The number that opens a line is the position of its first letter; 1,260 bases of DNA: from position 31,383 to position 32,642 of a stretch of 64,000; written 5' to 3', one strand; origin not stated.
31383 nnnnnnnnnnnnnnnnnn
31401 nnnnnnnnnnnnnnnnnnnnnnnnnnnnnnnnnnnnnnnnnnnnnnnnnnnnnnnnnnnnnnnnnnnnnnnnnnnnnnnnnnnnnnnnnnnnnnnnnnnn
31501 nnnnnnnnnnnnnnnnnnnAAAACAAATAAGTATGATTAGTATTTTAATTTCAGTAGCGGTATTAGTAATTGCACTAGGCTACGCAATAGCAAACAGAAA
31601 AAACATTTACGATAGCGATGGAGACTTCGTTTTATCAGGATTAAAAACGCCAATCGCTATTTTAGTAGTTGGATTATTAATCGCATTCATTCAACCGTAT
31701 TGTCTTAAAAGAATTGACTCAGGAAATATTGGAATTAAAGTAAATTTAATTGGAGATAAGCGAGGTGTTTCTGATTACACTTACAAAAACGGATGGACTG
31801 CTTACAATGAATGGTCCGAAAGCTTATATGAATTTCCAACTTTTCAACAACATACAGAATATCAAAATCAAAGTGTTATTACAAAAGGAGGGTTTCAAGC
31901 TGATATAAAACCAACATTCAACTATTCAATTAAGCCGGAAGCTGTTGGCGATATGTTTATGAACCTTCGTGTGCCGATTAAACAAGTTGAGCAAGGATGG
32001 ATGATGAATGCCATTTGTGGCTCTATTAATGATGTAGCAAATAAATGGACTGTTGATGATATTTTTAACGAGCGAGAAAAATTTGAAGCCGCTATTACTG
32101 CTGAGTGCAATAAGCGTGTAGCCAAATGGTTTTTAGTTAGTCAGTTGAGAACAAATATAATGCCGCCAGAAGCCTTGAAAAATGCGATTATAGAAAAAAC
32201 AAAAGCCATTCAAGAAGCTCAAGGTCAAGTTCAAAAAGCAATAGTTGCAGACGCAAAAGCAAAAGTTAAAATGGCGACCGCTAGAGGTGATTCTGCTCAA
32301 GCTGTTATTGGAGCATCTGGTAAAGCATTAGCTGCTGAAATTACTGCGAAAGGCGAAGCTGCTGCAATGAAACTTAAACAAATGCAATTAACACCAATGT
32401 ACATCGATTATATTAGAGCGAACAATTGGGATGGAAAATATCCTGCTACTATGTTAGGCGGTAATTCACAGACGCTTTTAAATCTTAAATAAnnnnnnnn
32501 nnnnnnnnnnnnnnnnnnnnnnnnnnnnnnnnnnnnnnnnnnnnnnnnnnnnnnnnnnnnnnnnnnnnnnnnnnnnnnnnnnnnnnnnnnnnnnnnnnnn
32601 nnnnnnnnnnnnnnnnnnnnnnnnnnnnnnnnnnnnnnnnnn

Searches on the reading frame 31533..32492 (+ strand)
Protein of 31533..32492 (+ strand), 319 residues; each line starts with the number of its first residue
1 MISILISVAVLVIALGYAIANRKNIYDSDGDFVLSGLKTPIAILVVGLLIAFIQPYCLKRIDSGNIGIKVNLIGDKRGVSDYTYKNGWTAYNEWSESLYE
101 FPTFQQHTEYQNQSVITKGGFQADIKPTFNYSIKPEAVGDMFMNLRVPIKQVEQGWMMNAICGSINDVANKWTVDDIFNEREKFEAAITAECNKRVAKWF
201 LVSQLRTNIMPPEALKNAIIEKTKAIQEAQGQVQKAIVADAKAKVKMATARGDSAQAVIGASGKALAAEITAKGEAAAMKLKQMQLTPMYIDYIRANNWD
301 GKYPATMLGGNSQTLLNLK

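Call 19: search_protein_families(library=phrogs, proteins=[window:31533-32492:+], max_evalue=0.001)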
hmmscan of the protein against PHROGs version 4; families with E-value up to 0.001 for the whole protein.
window:31533-32492:+ (319 aa): 2 families
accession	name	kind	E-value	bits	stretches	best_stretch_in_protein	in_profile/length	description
phrog_200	-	other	1.6e-48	166.8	1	4-317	48-358/379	lipoprotein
phrog_21428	-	unknown function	0.00087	20.2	0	54-82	17-45/63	-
